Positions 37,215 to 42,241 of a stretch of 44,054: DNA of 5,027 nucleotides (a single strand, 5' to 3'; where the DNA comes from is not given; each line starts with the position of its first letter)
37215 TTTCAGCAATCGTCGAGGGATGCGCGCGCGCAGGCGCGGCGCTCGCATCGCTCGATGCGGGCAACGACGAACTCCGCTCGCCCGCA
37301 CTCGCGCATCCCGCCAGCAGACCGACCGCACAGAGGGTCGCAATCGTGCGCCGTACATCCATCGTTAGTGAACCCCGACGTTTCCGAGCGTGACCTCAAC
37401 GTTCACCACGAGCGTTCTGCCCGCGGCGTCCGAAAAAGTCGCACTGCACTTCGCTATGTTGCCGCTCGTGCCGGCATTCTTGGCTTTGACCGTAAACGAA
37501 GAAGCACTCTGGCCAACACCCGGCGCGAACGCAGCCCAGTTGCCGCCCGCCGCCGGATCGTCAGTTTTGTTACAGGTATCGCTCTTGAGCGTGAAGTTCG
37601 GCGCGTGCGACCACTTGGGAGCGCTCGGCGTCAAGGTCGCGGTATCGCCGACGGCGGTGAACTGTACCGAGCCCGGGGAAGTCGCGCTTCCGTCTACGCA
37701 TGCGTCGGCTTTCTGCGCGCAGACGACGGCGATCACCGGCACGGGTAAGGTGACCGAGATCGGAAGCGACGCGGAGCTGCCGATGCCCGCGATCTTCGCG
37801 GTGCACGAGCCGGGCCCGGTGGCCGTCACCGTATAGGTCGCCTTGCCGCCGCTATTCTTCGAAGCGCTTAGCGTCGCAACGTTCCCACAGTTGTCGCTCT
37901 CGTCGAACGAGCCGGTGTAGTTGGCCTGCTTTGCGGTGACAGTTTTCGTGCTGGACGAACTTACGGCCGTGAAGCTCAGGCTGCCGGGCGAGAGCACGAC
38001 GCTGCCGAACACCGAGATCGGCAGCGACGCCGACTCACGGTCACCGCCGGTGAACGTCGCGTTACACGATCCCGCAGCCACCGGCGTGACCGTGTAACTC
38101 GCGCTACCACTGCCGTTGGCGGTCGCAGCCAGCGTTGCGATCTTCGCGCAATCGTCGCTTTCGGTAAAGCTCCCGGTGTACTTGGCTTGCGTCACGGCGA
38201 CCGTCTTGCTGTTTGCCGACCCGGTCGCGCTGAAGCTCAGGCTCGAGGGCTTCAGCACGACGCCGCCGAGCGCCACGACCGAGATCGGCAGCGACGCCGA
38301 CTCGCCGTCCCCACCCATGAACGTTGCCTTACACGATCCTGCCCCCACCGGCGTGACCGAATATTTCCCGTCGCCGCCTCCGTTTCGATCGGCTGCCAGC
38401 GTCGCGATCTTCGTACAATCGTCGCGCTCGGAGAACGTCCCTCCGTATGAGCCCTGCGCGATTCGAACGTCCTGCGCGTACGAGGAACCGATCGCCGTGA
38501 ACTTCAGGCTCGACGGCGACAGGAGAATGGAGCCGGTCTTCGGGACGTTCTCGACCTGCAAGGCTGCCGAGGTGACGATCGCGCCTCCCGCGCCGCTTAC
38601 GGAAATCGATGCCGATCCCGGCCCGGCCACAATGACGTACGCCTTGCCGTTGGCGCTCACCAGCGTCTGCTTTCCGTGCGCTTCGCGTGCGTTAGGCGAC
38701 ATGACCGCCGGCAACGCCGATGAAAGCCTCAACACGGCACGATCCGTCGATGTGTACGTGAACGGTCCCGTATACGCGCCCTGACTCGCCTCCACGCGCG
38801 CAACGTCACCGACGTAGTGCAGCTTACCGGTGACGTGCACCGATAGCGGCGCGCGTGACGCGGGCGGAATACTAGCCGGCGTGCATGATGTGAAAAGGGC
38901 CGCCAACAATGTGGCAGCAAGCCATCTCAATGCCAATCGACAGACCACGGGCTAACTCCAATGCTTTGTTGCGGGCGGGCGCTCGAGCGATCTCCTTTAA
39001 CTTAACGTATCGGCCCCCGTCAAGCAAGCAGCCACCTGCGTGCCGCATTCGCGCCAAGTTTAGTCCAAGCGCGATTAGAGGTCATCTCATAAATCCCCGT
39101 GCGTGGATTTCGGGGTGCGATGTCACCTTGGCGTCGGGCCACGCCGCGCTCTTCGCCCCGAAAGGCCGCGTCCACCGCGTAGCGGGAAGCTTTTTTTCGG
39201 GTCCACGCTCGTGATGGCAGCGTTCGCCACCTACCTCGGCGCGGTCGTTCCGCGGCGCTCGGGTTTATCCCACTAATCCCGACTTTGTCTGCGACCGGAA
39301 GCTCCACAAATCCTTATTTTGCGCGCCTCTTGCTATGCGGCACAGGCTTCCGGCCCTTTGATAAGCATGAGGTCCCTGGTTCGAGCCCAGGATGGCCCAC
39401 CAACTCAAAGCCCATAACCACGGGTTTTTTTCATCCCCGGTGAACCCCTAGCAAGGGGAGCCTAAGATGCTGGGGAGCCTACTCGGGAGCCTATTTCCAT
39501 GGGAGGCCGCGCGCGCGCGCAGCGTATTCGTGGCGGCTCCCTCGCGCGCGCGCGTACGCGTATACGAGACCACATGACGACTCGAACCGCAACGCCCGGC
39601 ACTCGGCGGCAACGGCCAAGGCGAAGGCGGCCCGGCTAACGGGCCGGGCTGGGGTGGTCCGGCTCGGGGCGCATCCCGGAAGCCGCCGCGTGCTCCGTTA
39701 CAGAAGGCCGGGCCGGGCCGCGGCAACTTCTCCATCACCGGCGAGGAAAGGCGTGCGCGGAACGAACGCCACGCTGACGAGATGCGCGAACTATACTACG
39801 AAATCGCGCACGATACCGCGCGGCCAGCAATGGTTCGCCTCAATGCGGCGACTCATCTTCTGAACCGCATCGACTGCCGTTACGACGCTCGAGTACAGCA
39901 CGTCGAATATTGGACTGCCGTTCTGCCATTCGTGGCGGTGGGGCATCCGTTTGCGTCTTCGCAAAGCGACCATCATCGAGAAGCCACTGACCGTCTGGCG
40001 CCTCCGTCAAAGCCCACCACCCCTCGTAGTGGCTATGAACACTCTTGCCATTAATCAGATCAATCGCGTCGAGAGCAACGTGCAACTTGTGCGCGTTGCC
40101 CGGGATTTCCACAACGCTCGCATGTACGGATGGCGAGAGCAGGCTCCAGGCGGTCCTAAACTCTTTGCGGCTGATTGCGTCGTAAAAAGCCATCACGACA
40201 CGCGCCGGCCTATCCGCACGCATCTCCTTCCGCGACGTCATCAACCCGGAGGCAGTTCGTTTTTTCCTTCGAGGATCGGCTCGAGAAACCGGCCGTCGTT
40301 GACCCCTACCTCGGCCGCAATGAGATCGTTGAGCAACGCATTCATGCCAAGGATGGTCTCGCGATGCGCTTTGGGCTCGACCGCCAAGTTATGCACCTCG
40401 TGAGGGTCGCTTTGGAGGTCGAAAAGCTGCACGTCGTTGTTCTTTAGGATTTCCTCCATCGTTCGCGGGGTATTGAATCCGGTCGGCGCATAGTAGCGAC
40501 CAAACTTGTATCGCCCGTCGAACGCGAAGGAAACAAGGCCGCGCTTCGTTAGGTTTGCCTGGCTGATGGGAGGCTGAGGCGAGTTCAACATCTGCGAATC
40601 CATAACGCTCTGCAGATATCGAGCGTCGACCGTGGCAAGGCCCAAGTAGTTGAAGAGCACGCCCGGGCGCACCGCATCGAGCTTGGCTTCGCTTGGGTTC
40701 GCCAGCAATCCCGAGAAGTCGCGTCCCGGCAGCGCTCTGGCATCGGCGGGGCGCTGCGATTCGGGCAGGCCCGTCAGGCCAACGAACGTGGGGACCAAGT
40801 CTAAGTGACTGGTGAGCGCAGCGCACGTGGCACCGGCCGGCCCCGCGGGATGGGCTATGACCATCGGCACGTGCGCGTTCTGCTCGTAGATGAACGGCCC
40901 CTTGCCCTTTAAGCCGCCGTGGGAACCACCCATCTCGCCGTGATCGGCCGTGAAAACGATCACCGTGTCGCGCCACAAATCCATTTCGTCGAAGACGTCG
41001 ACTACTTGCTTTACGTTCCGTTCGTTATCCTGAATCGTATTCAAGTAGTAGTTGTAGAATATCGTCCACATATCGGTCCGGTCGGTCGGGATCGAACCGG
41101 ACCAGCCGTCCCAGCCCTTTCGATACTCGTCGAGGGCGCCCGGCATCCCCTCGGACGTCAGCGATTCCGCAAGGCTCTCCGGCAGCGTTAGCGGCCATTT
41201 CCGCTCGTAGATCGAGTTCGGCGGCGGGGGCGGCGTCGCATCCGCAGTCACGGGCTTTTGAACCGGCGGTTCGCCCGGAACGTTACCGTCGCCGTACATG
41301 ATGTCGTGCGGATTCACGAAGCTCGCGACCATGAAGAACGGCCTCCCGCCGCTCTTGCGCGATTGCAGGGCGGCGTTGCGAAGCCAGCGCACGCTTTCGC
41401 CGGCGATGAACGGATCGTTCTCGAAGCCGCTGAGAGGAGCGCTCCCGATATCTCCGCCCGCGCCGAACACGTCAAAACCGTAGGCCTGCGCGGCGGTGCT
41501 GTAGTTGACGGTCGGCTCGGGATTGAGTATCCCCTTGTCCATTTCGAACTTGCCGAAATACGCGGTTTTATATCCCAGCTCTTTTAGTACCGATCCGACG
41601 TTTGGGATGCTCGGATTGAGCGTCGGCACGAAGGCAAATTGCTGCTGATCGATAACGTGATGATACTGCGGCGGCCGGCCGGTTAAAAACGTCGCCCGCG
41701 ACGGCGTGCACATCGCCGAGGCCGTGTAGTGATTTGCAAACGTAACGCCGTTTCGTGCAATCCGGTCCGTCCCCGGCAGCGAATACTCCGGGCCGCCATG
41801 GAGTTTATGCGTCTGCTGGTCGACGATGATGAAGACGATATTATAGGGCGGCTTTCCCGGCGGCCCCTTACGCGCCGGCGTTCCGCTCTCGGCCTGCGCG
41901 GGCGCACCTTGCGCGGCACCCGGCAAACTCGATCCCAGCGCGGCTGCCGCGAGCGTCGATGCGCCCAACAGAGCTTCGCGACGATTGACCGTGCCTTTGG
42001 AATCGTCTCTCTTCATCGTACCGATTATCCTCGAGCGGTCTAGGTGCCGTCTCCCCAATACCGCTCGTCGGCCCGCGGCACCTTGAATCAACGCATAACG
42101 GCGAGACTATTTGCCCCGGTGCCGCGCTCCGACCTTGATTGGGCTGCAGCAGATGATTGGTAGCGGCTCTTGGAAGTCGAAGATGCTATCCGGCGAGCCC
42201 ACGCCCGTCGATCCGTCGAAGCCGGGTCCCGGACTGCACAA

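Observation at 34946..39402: tRNA-Ile(GAU) with its 3' 42 nt duplicated 4.4 kb downstream, bracketing a decayed integrative islet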

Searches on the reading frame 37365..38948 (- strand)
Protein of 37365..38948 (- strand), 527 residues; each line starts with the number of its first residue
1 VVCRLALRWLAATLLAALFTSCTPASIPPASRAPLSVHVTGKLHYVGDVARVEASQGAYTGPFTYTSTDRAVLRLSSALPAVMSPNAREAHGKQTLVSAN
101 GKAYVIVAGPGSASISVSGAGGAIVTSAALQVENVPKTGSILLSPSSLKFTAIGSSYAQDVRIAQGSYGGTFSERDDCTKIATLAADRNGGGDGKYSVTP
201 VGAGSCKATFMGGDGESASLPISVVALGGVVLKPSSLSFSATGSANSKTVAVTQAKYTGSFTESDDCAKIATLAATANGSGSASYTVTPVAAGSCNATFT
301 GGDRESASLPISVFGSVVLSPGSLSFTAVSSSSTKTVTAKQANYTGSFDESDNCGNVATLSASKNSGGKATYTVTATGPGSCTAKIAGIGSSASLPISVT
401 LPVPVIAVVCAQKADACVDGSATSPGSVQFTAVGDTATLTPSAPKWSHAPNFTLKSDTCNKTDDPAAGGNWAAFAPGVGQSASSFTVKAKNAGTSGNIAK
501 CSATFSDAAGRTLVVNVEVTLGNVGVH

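Call 6: search_protein_families(library=pfam, proteins=[window:37365-38948:-], max_evalue=0.01)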
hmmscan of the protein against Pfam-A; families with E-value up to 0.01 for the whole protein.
window:37365-38948:- (527 aa): 0 families

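Call 42: find_homologous_proteins(query=window:37365-38948:-, max_evalue=0.00001)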
Query window:37365-38948:- (527 aa): 30 proteins with E <= 0.00001 among 8000 candidates.
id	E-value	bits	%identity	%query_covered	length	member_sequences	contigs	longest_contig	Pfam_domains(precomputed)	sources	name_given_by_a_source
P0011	0.0e+0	1572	75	80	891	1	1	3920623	PF23585.2,PF16640.12,PF17766.8,PF10604.16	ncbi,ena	-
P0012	2.4e-278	942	100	87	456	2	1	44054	-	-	-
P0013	2.5e-260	882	49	82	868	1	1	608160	-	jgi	jgi:hypothetical protein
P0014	1.7e-241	820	80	96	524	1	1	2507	-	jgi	jgi:hypothetical protein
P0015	1.3e-198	679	39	98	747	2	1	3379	PF17766.8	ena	-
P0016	1.1e-197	676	40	83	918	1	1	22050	PF17766.8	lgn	-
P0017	1.2e-187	643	41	77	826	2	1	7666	PF14728.13,PF17766.8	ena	-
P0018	2.3e-174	599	41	98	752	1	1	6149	PF17766.8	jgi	jgi:hypothetical protein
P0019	5.2e-173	595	37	93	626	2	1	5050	PF17766.8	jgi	-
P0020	1.7e-170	586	59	98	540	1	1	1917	-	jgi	jgi:hypothetical protein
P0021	7.5e-167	574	51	91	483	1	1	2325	-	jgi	jgi:hypothetical protein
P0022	1.6e-163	563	58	93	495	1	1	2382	-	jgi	jgi:hypothetical protein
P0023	3.2e-162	559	56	98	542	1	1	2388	-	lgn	-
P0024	8.5e-160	551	57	95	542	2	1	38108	-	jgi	jgi:hypothetical protein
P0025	7.2e-156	538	40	94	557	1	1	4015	-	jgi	jgi:hypothetical protein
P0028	6.2e-120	419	55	74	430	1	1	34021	-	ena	-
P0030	9.1e-93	330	49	74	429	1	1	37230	-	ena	-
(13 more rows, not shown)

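Call 43: find_encoding_contigs(protein=P0011, flank=10000, max_places=2)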
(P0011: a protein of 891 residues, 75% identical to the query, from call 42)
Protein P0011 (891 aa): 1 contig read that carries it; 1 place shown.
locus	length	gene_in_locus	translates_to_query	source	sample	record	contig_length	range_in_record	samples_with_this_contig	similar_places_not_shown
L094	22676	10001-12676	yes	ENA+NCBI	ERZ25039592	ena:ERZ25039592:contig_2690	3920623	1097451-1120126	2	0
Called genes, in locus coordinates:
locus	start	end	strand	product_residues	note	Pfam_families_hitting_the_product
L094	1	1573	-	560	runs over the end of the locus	PF00496:SBP_bac_5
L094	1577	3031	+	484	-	PF07364:DUF1485, PF07171:MlrC_C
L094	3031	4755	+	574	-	PF00144:Beta-lactamase, PF11954:DUF3471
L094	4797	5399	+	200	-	PF13560:HTH_31 (weak), PF01381:HTH_3, PF13443:HTH_26 (weak), PF07883:Cupin_2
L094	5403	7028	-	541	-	PF00496:SBP_bac_5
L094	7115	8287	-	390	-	-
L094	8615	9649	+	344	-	-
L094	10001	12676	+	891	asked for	PF16640:Big_3_5 (faint), PF17766:fn3_6 (faint), PF23585:DUF7137 (faint), PF10604:Polyketide_cyc2 (faint)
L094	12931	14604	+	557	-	-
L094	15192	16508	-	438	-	-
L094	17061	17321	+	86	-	-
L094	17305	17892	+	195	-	-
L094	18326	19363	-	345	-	PF06739:SBBP (faint), PF01436:NHL (faint), PF07494:Reg_prop (faint), PF20067:SSL_N (faint)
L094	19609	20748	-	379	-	PF01436:NHL (faint), PF06739:SBBP (faint)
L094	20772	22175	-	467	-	-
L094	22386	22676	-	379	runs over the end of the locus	PF08450:SGL (faint), PF01436:NHL (faint), PF10282:Lactonase (faint), PF06739:SBBP (faint)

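Call 44: find_encoding_contigs(protein=P0024, flank=10000, max_places=2)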
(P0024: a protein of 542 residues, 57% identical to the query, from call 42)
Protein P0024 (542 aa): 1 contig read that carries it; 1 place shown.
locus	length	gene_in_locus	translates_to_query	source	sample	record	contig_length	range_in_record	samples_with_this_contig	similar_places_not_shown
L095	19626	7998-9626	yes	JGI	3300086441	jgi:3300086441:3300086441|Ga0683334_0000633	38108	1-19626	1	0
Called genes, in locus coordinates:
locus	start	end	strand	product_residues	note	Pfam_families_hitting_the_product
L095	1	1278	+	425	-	?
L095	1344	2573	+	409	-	-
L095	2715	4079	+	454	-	PF21760:SecD_1st, PF22599:SecDF_P1_head, PF02355:SecD_SecF_C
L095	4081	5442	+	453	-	PF02355:SecD_SecF_C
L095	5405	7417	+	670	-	PF08797:HIRAN, PF04851:ResIII, PF00270:DEAD, PF00271:Helicase_C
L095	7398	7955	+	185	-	PF00293:NUDIX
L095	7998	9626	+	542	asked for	-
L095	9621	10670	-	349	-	PF01636:APH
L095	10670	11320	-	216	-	PF00300:His_Phos_1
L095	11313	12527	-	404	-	PF02771:Acyl-CoA_dh_N, PF02770:Acyl-CoA_dh_M, PF00441:Acyl-CoA_dh_1, PF08028:Acyl-CoA_dh_2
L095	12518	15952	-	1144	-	PF03704:BTAD, PF13191:AAA_16, PF13424:TPR_12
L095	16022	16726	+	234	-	PF00106:adh_short, PF13561:adh_short_C2, PF23441:SDR (weak)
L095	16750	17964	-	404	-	-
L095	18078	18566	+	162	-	-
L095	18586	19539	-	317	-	PF03992:ABM (weak), PF27539:Y2318_C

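Call 45: find_encoding_contigs(protein=P0013, flank=10000, max_places=2)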
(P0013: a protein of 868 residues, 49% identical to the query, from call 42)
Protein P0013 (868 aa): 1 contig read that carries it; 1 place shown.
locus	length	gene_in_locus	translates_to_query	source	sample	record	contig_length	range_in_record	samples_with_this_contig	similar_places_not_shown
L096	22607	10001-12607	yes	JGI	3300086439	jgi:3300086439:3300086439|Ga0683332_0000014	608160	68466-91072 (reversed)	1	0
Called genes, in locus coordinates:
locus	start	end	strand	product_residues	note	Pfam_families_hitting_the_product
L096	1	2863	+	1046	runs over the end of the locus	PF15902:Sortilin-Vps10 (weak), PF13088:BNR_2 (faint), PF15902:Sortilin-Vps10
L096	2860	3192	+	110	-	PF03992:ABM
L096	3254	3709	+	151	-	-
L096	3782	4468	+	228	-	PF00072:Response_reg, PF00486:Trans_reg_C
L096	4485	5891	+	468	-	PF00672:HAMP (weak), PF00512:HisKA, PF13581:HATPase_c_2, PF02518:HATPase_c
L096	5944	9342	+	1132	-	PF13620:CarboxypepD_reg (weak), PF07715:Plug (weak)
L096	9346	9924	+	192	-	-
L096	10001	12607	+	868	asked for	-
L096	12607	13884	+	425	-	-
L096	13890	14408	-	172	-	PF03352:Adenine_glyco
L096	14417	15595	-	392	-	PF01546:Peptidase_M20, PF07687:M20_dimer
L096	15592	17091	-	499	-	PF00474:SSF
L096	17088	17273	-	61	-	PF11755:DUF3311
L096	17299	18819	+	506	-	PF00890:FAD_binding_2 (faint), PF01266:DAO, PF01593:Amino_oxidase, PF01946:Thi4 (faint), PF12831:FAD_oxidored (weak), PF13450:NAD_binding_8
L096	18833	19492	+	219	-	PF01596:Methyltransf_3, PF13847:Methyltransf_31 (weak), PF13578:Methyltransf_24, PF13649:Methyltransf_25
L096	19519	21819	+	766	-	PF01494:FAD_binding_3, PF05834:Lycopene_cycl (weak), PF00724:Oxidored_FMN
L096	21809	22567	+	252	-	PF00106:adh_short, PF08659:KR, PF13561:adh_short_C2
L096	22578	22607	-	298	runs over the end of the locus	PF20434:BD-FAE (faint), PF00561:Abhydrolase_1, PF12697:Abhydrolase_6 (weak), PF01738:DLH (faint), PF00326:Peptidase_S9, PF12146:Hydrolase_4, PF07859:Abhydrolase_3 (weak)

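Call 52: search_protein_families(library=pfam, max_evalue=1, proteins=[window:37365-38948:-, P0011, L094:12931-14604:+])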
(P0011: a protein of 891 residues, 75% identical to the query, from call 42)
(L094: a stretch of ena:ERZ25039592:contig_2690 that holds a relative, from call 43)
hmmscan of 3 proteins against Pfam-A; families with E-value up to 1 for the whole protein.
window:37365-38948:- (527 aa): 2 families
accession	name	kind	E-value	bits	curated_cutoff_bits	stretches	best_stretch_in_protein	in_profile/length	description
PF22211.2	Tsi3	-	0.2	12.5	26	0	478-518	51-90/111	Type six secretion immunity 3 domain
PF15124.11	FANCD2OS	-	0.24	12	27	0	231-268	86-123/175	FANCD2 opposite strand protein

P0011 (891 aa): 7 families
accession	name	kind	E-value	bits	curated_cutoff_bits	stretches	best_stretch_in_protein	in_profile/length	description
PF10604.15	Polyketide_cyc2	-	2e-10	41.5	27.4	0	283-308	82-106/142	Polyketide cyclase / dehydrase and lipid transport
PF23585.1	DUF7137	-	1.7e-07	31.5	27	0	592-621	35-64/137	Domain of unknown function (DUF7137)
PF17766.7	fn3_6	-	7.7e-07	29.7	26.4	0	591-619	45-73/99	Fibronectin type-III domain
PF17454.7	Bee_toxin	-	0.00047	20.3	25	0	647-661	19-33/46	Honey bee toxin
PF16640.11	Big_3_5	-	0.00084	20.3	35.5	4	248-314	9-79/88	Bacterial Ig-like domain (group 3)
PF07712.18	SURNod19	-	0.087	12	25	0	626-670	266-310/377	Stress up-regulated Nod 19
PF05506.17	PLipase_C_C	-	0.99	10.8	24.4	0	279-322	15-58/80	Bacterial phospholipase C, C-terminal domain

L094:12931-14604:+ (557 aa): 1 family
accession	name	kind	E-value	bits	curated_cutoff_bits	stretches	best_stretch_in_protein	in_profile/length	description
PF13753.12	SWM_repeat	-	0.05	14.3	27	1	259-300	42-83/86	Putative flagellar system-associated repeat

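Call 58: find_encoding_contigs(protein=P0014, flank=10000, max_places=3)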
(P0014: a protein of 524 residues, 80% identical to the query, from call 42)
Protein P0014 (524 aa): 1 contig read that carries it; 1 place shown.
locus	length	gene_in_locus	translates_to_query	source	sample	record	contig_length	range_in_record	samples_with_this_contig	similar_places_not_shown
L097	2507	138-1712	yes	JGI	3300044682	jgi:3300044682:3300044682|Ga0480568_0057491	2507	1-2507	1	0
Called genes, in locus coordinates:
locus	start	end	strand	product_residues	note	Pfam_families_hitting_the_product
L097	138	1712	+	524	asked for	-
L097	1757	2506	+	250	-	?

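Call 59: find_encoding_contigs(protein=P0028, flank=10000, max_places=2)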
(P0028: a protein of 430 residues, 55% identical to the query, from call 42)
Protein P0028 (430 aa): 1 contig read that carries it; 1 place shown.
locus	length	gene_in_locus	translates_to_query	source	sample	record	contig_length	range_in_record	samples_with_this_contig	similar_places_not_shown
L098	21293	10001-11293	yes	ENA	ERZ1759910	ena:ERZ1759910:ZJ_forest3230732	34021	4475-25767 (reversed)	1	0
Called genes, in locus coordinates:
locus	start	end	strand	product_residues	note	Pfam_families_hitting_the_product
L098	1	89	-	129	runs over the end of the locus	PF01638:HxlR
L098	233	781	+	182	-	PF04264:YceI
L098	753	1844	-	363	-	PF05448:AXE1 (faint), PF02129:Peptidase_S15, PF00561:Abhydrolase_1, PF12146:Hydrolase_4, PF00326:Peptidase_S9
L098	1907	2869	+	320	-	PF13531:SBP_bac_11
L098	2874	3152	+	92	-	-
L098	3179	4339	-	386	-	PF20729:PE-PGRS_C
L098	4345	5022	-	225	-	-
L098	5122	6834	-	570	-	-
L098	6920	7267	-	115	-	PF02148:zf-UBP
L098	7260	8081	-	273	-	PF12138:Spherulin4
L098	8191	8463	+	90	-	PF02604:PhdYeFM_antitox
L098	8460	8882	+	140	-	PF01850:PIN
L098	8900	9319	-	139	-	-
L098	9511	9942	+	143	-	-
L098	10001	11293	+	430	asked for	-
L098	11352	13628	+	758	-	-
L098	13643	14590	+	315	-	PF01965:DJ-1_PfpI, PF00165:HTH_AraC (weak), PF12833:HTH_18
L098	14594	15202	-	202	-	PF00857:Isochorismatase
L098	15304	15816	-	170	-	-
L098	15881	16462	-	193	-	-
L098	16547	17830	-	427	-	PF09852:DUF2079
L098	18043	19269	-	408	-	PF13360:PQQ_2, PF13570:Beta-prop_ACSF4, PF13360:PQQ_2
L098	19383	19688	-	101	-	-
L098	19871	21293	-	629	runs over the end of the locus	-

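Call 60: find_encoding_contigs(protein=P0030, flank=10000, max_places=2)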
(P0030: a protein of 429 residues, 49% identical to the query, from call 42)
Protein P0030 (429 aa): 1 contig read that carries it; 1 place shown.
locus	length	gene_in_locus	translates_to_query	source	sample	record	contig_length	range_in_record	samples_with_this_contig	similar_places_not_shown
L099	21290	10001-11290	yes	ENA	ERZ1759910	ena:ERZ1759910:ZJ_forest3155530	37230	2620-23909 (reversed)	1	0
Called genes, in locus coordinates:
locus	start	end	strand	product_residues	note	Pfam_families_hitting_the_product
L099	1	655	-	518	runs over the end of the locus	PF12698:ABC2_membrane_3 (weak)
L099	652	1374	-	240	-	PF00005:ABC_tran, PF13304:AAA_21 (weak)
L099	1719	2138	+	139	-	PF01850:PIN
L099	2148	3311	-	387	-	PF07494:Reg_prop (faint)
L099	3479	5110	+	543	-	PF00496:SBP_bac_5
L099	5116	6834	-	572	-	-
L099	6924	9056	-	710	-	PF13191:AAA_16 (weak), PF13401:AAA_22 (weak), PF25872:HTH_77 (weak)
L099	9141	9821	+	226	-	PF01738:DLH, PF00561:Abhydrolase_1 (faint), PF00326:Peptidase_S9 (weak)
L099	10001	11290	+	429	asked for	-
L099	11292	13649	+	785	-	-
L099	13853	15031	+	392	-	PF13360:PQQ_2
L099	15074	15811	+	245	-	-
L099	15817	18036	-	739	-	PF07731:Cu-oxidase_2 (faint)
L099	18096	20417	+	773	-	-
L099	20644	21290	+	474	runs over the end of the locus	PF01565:FAD_binding_4, PF08031:BBE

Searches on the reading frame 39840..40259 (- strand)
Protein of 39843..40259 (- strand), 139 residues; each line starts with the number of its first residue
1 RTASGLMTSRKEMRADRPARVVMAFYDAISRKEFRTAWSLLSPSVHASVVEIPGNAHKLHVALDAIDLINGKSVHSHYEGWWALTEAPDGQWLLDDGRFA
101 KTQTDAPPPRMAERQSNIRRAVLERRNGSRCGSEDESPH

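Call 6: search_protein_families(library=pfam, proteins=[window:39840-40244:-], max_evalue=0.01)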
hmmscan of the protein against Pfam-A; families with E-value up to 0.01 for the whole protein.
window:39840-40244:- (134 aa): 0 families

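Call 28: search_protein_families(library=pfam, max_evalue=10, proteins=[window:39843-40259:-])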
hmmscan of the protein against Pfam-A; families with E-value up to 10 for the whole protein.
seq(139 aa): 0 families
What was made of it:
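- Checked: The 'degenerate recombinase C-terminus pointing at the attR-like repeat': no Pfam hit in the four of six reading frames of 38940-39360 that were scanned (call 28).
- Tried and rejected: Pfam on the translated frames of 38940-39360, 35020-35445 and 39400-40260 found nothing (call 28).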

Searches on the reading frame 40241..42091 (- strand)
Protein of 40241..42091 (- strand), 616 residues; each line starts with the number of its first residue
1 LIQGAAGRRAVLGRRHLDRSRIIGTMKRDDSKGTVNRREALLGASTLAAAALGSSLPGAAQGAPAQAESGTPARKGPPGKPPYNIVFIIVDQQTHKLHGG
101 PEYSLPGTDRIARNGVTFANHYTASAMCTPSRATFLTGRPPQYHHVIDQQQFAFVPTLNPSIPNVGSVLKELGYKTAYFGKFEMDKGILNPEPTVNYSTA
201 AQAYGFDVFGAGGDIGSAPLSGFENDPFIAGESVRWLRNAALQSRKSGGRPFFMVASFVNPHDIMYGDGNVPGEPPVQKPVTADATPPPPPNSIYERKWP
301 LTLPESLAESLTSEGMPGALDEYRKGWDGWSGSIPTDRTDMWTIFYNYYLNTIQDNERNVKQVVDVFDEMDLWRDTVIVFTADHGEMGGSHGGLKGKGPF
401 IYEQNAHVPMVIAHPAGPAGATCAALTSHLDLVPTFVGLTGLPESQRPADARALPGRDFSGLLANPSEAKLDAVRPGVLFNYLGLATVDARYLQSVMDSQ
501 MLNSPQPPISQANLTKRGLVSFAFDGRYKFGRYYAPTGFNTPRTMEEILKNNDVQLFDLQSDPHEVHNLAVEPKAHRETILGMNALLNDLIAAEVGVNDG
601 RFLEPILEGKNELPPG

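Call 6: search_protein_families(library=pfam, proteins=[window:40241-42091:-], max_evalue=0.01)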
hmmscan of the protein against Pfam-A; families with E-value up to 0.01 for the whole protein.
window:40241-42091:- (616 aa): 3 families
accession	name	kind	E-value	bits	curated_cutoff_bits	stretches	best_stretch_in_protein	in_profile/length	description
PF00884.28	Sulfatase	-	4.6e-44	151.4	25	1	84-441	2-300/301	Sulfatase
PF16347.10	SGSH_C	-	6e-07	30.2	29.3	0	400-445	10-56/154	N-sulphoglucosamine sulphohydrolase, C-terminal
PF01663.27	Phosphodiest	-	7.5e-06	26.2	23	0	86-150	2-66/342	Type I phosphodiesterase / nucleotide pyrophosphatase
